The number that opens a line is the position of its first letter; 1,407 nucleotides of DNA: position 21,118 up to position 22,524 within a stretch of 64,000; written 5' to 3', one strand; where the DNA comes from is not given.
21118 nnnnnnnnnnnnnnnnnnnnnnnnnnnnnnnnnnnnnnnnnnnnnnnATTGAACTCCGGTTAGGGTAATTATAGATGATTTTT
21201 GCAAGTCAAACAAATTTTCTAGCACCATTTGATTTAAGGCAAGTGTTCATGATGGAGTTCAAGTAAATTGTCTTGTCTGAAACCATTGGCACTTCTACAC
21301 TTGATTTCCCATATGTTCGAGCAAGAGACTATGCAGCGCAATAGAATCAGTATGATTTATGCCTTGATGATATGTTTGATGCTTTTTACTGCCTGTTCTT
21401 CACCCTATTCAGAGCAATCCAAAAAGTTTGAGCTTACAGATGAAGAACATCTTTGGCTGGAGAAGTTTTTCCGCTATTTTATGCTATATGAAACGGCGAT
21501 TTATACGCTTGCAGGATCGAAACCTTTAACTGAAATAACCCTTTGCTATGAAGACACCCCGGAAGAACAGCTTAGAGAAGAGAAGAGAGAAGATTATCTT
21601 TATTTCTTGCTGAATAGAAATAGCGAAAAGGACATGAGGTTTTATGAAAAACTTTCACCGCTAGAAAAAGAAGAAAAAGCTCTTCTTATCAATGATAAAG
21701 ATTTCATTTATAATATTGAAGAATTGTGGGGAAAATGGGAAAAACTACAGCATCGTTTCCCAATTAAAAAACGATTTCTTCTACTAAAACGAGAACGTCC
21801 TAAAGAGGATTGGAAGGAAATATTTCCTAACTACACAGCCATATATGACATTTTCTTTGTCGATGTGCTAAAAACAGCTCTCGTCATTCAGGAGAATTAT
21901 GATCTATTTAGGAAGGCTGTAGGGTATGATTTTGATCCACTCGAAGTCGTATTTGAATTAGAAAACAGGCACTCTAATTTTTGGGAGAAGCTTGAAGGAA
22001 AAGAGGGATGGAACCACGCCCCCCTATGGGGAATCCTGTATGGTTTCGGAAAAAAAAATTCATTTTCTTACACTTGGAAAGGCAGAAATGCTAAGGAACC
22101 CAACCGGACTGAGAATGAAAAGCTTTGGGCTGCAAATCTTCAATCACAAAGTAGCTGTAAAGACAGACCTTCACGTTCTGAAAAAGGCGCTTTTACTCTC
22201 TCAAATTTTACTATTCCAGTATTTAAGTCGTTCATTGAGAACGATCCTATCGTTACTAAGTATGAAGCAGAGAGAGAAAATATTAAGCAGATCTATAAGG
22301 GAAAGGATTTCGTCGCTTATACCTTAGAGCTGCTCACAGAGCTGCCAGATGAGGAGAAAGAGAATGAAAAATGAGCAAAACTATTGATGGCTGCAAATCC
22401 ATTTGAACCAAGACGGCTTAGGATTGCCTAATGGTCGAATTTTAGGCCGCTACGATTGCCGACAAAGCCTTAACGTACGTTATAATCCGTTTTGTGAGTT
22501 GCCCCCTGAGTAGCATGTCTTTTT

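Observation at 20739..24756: Mirror-image cluster S2-L2 / BPL-like / L3-S3: an exported two-gene module duplicated around an exported biotin-ligase-family gene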

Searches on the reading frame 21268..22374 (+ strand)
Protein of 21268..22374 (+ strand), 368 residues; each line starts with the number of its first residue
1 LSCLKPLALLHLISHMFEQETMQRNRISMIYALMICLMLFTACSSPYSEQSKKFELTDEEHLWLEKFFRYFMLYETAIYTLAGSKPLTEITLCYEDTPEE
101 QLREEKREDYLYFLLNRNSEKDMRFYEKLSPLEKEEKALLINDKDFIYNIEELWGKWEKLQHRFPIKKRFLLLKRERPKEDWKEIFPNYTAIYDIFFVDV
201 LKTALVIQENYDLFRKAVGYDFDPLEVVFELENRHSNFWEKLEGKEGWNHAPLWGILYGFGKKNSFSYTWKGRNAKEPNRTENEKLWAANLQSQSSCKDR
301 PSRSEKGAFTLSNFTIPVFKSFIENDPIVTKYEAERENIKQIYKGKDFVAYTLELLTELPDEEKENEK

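Call 4: search_protein_families(library=pfam, proteins=[window:21268-22374:+], max_evalue=1)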
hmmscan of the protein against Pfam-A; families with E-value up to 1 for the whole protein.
window:21268-22374:+ (368 aa): 0 families

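Call 5: search_protein_families(library=ncbifam, proteins=[window:21268-22374:+], max_evalue=1)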
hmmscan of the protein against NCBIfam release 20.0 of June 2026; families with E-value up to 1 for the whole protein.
window:21268-22374:+ (368 aa): 0 families

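Call 10: find_homologous_proteins(query=window:21331-22374:+)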
Query window:21331-22374:+ (347 aa): 64 proteins with E <= 0.001 among 1711 candidates.
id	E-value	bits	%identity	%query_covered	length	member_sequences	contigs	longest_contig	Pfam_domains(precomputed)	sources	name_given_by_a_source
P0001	7.3e-233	790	100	100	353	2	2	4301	-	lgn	-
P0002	2.1e-192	657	86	96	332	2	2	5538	-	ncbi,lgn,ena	-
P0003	3.6e-189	646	82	99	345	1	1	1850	-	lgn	-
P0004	2.3e-187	640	83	100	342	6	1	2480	-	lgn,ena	-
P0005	2.3e-186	637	81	99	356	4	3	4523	-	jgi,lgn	jgi:hypothetical protein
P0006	5.3e-177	606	78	99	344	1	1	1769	-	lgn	-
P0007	3.9e-176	603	77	99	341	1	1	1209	-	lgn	-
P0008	6.9e-175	599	75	99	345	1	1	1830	-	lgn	-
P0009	4.9e-171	587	74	98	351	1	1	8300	-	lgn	-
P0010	8.6e-168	576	74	99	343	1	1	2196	-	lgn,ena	-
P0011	3.3e-167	574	73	99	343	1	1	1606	-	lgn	-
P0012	4.9e-166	570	74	99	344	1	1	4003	-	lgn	-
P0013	2.5e-163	561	76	95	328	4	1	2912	-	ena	-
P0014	6.4e-162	557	72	98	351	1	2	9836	-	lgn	-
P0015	3.7e-159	548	68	99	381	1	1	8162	-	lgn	-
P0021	2.0e-142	493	65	96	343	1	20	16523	-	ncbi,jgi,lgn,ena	jgi:hypothetical protein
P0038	5.5e-106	373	69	69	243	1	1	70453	-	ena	-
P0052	1.2e-46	178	37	97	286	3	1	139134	-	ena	-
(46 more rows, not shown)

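Call 11: find_encoding_contigs(protein=P0052, flank=8000, max_places=3)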
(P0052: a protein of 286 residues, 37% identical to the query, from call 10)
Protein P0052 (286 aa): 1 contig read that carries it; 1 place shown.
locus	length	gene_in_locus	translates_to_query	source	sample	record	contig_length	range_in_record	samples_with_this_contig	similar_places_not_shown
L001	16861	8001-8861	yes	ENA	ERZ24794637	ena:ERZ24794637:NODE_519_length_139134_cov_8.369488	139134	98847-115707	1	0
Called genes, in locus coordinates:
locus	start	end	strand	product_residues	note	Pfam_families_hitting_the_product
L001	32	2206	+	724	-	PF27167:HTH_GRAD, PF03449:GreA_GreB_N, PF01272:GreA_GreB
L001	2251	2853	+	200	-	PF01725:Ham1p_like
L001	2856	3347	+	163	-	PF05991:NYN_YacP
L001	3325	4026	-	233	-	PF00877:NLPC_P60 (weak)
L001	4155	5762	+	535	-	PF00496:SBP_bac_5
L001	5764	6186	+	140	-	-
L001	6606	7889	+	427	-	PF12832:MFS_1_like (faint), PF00083:Sugar_tr (faint), PF06779:MFS_4 (weak), PF07690:MFS_1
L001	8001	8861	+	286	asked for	-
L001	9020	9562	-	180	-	PF01812:5-FTHF_cyc-lig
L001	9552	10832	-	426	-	PF07661:MORN_2 (faint)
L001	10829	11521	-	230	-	-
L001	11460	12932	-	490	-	-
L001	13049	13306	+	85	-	PF02325:CCB3_YggT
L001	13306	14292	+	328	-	PF01207:Dus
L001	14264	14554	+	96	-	PF00708:Acylphosphatase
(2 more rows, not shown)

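Call 12: find_encoding_contigs(protein=P0038, flank=8000, max_places=3)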
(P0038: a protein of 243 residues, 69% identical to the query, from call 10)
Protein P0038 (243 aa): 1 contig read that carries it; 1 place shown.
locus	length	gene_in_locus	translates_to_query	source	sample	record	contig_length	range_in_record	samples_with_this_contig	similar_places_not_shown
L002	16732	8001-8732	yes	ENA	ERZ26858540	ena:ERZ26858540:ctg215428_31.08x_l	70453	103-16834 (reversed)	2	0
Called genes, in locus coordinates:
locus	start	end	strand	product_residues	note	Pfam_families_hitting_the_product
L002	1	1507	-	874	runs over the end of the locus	PF07661:MORN_2 (faint)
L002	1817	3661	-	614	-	PF01288:HPPK, PF00809:Pterin_bind, PF00186:DHFR_1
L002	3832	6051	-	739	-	-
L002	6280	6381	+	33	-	-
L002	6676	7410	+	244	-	PF07885:Ion_trans_2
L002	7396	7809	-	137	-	-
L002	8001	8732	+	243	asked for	-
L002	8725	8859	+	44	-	-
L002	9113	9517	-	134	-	PF13358:DDE_3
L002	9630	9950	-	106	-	PF01710:HTH_Tnp_IS630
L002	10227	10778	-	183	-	PF01765:RRF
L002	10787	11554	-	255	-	PF00696:AA_kinase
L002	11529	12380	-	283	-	PF00889:EF_TS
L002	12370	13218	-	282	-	PF00318:Ribosomal_S2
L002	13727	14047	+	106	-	PF01710:HTH_Tnp_IS630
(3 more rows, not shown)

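Call 21: search_dna_similar(query=window:21331-22374:+, collection=plasmids, mode=protein, max_rows=15, max_evalue=0.01)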
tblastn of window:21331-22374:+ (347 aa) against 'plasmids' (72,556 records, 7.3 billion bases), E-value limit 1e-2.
Records with a match: 1; places in all: 1; records where one place covers at least 80% of the query: 0.
Best place of each record, by identity: <60% 1.
By first word of the organism name: Simkania 1.
By predicted mobility (MOB-suite, as given by PLSDB): conjugative 1.
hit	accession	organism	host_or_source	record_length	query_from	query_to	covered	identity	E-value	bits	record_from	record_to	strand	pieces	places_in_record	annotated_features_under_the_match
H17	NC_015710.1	Simkania negevensis Z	-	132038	2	244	70%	29.0%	1e-6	58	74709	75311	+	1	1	hypothetical protein | zinc ribbon domain-containing protein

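Call 23: get_annotated_region(hit=H17, flank=8000)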
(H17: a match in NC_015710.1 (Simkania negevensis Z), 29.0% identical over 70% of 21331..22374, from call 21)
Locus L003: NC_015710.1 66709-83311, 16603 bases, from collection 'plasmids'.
description: Simkania negevensis Z plasmid pSn, complete sequence
organism: Simkania negevensis Z (NCBI taxid 331113)
taxonomy: Bacteria; Chlamydiota; Chlamydiia; Parachlamydiales; Simkaniaceae; Simkania; Simkania negevensis; Simkania negevensis Z
host: -; source: -; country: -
typing (MOB-suite, as given by PLSDB): conjugative; relaxase MOBQ; mating-pair formation MPF_F
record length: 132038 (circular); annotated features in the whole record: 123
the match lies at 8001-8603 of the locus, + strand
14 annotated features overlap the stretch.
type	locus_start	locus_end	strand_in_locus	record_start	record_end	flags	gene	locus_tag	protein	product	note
CDS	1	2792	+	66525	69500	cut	-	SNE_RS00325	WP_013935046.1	Tn3 family transposase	-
CDS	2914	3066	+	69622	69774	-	-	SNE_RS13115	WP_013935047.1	hypothetical protein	-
CDS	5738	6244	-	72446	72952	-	-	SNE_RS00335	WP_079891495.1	transposase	GO:0006313 - DNA transposition [Evidence IEA]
CDS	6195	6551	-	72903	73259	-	-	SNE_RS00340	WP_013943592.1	transposase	-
CDS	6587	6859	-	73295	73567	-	-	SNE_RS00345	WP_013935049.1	DUF4158 domain-containing protein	-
CDS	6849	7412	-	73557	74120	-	-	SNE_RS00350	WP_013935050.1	recombinase family protein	GO:0006310 - DNA recombination [Evidence IEA]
CDS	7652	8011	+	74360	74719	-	-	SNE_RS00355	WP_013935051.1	zinc ribbon domain-containing protein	-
CDS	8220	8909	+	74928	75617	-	-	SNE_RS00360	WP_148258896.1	hypothetical protein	-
CDS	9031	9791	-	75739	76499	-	-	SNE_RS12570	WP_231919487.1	IS5 family transposase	-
CDS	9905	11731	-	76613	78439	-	-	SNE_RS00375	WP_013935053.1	type IV secretion system DNA-binding domain-containing protein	-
CDS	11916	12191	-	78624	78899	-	-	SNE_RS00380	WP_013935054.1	helix-turn-helix domain-containing protein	-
CDS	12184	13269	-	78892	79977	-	-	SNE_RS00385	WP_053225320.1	PDDEXK nuclease domain-containing protein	-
CDS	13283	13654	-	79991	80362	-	-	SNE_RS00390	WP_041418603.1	hypothetical protein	-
CDS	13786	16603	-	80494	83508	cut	-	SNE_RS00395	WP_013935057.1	conjugal transfer protein TraG N-terminal domain-containing protein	-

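Call 31: find_encoding_contigs(protein=P0021, flank=8000, max_places=4)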
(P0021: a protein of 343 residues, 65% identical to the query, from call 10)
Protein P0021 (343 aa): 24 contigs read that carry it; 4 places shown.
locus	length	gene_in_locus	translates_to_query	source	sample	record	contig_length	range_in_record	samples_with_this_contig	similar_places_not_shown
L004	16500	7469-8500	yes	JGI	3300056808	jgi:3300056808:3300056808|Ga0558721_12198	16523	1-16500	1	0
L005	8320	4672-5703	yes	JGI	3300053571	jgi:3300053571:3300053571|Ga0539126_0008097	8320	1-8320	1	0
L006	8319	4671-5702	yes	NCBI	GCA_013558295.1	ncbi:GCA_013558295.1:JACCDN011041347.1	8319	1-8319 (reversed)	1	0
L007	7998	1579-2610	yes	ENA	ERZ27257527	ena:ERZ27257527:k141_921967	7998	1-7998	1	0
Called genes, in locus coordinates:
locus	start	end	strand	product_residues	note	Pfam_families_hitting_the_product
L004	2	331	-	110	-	?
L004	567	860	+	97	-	PF01527:HTH_Tnp_1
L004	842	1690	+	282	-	PF13276:HTH_21, PF00665:rve, PF13683:rve_3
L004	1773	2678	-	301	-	PF01637:ATPase_2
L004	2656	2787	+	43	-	-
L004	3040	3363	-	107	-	PF05534:HicB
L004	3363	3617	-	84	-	PF07927:HicA_toxin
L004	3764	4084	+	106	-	-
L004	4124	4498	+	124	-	-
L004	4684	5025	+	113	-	PF06296:RelE (weak)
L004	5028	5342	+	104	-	-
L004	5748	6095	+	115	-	PF05973:Gp49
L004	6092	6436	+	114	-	PF13744:HTH_37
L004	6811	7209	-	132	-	-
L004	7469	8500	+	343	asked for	-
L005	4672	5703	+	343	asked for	-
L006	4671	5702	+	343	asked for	-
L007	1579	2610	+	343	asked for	-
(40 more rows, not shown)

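Call 38: predict_structure(alignment_id=A4)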
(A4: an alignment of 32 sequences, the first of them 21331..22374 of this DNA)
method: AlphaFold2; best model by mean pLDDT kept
length: 347 residues; sequences in the alignment: 32
mean_pLDDT: 88.2   pTM: 0.84
mean pLDDT of the five models: 88.2, 84.1, 83.9, 83.9, 81.5
residues with pLDDT >= 90: 211; 70-90: 103; 50-70: 27; < 50: 6
segments of 3 or more residues with pLDDT < 50: 23-27
pLDDT, mean of each block of 10 residues (from residue 1): 81 84 50 89 95 97 97 86 79 87 94 90 85 95 96 93 90 97 99 97 98 93 83 95 83 59 79 89 88 94 94 98 96 88 58
secondary structure, 60 per line:
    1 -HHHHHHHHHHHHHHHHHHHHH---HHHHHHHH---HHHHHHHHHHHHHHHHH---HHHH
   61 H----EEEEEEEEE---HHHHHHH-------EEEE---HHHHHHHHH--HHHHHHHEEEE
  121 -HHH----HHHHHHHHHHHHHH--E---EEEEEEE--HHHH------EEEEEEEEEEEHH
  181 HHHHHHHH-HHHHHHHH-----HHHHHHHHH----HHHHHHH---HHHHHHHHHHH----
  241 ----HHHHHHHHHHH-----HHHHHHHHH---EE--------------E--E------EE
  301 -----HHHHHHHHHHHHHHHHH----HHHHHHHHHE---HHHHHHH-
elements in order: H2-22 H26-33 H37-53 H57-61 E66-74 H78-84 E92-95 H99-107 H110-116 E117-120 H129-142 E149-155 H158-161 E168-178 H179-188 H190-197 H203-211 H216-222 H226-236 H245-255 H261-269 H306-322 H327-335 H340-346

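Call 40: fold_search(model_id=the predicted structure, library=pdb)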
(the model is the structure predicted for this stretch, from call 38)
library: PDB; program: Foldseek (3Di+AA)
matches with E <= 10: 164; with E <= 0.001: 0
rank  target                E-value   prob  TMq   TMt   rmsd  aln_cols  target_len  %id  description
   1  3ffr                  3.6e-01  0.04  0.12  0.12  22.9       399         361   10  CRYSTAL STRUCTURE OF A PHOSPHOSERINE AMINOTRANSFERASE SERC (CHU_0995) FROM CYTOPHAGA HUTCHINSONII ATCC 33406 AT 1.75 A R (released 2008-12-23)
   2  6eri_AS               4.0e-01  0.07  0.10  0.17  18.8       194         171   11  Structure of the chloroplast ribosome with chl-RRF and hibernation-promoting factor (released 2018-04-18)
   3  9g6k_LY               6.9e-01  0.04  0.09  0.09  20.0       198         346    7  LSU structure derived from the LSU sample of the mitoribosome from T. gondii. (released 2024-12-11)
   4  5mmi_T                1.3e+00  0.03  0.10  0.16  19.3       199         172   14  Structure of the large subunit of the chloroplast ribosome (released 2017-01-11)
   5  5dxv_B                1.3e+00  0.06  0.11  0.19  11.5       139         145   10  Crystal structure of Rethreaded DHFR (released 2016-06-08)
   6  9rs9_A                1.3e+00  0.06  0.10  0.10  10.7       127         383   13  Rab23 in complex with Fuzzy-Inturned (released 2025-07-30)
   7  7d58_O                1.4e+00  0.04  0.10  0.08  26.5       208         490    8  cryo-EM structure of human RNA polymerase III in elongating state (released 2021-02-17)
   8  2x5f_A                1.4e+00  0.02  0.11  0.10  21.7       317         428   12  Crystal structure of the methicillin-resistant Staphylococcus aureus Sar2028, an aspartate_tyrosine_phenylalanine pyri (released 2010-07-21)
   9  2aat                  1.5e+00  0.02  0.11  0.10  23.8       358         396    8  2.8-ANGSTROMS-RESOLUTION CRYSTAL STRUCTURE OF AN ACTIVE-SITE MUTANT OF ASPARTATE AMINOTRANSFERASE FROM ESCHERICHIA COLI (released 1989-10-15)
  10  3uak_A                1.6e+00  0.02  0.12  0.10  22.3       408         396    7  Crystal Structure of De Novo designed cysteine esterase ECH14, Northeast Structural Genomics Consortium Target OR54 (released 2011-12-07)
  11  2ych_A                1.7e+00  0.02  0.10  0.10  22.0       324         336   10  PilM-PilN type IV pilus biogenesis complex (released 2011-05-11)
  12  6cnj_B                1.7e+00  0.02  0.09  0.09  29.1       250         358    6  Structure of the 2alpha3beta stiochiometry of the human Alpha4Beta2 nicotinic receptor (released 2018-05-02)
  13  8yf3                  1.9e+00  0.03  0.10  0.11  21.9       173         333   12  DNA cytosine C5-carboxymethyltransferase in complex with Cx-SAM (released 2025-09-03)
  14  8c1w_B                1.9e+00  0.02  0.09  0.08  22.4       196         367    8  Tetrameric 5-HT3A receptor in Salipro (apo, asymmetric) (released 2024-07-10)
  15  3fnn                  2.1e+00  0.03  0.09  0.12  15.0       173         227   12  Biochemical and structural analysis of an atypical ThyX: Corynebacterium glutamicum NCHU 87078 depends on ThyA for thymi (released 2009-12-29)
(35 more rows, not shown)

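Call 41: search_protein_representatives(alignment_id=A4)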
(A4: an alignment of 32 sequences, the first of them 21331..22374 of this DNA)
Query: 32 sequences, 317 profile positions. Proteins with E-value up to 0.001 (for the whole library): 1608; up to 1e-10: 994; up to 1e-30: 248. The best 150 are listed.
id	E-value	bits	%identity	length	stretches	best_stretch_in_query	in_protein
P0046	8.2e-116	402.9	-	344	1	6-315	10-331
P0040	7.0e-111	386.7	-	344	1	3-314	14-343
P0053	1.7e-95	336.1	-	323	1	4-315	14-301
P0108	3.1e-91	322.1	-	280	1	4-314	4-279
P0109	4.5e-91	321.6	-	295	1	7-314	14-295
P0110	6.4e-91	321.1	-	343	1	5-315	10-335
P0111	5.9e-89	314.6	-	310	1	6-315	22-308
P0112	3.1e-87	309.0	-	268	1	63-313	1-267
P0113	3.5e-86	305.5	-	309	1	28-315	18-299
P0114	4.7e-86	305.1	-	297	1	6-313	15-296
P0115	6.2e-86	304.7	-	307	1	17-315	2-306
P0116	3.9e-84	298.8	-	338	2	7-267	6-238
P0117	4.0e-83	295.5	-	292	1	4-313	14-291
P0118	4.5e-80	285.5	-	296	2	118-316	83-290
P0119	5.3e-80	285.2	-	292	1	9-314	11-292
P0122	1.4e-76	274.0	-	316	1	5-314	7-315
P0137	1.8e-71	257.2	-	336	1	4-313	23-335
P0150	1.1e-67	244.7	-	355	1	16-315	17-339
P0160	5.6e-66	239.2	-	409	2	5-233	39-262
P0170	8.3e-64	232.0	-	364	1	5-314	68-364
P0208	1.6e-53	198.2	-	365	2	117-313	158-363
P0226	1.7e-49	185.0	-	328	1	9-314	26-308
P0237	4.8e-47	177.0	-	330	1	27-313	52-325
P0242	1.9e-46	175.0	-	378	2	11-256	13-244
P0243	2.3e-46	174.7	-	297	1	41-303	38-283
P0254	7.2e-44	166.5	-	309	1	11-306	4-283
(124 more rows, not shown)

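Call 42: search_solved_structures(query=A4, max_evalue=10)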
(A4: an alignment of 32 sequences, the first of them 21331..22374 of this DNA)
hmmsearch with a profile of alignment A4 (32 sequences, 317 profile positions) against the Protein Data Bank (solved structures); distinct sequences matched with E-value up to 10: 2.
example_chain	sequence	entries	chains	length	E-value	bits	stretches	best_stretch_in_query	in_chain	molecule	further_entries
7c5x_A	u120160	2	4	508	0.13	14.5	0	209-231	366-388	iota-carbonic anhydrase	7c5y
2zru_A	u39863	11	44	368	1.1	11.5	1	35-61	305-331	Isopentenyl-diphosphate delta-isomerase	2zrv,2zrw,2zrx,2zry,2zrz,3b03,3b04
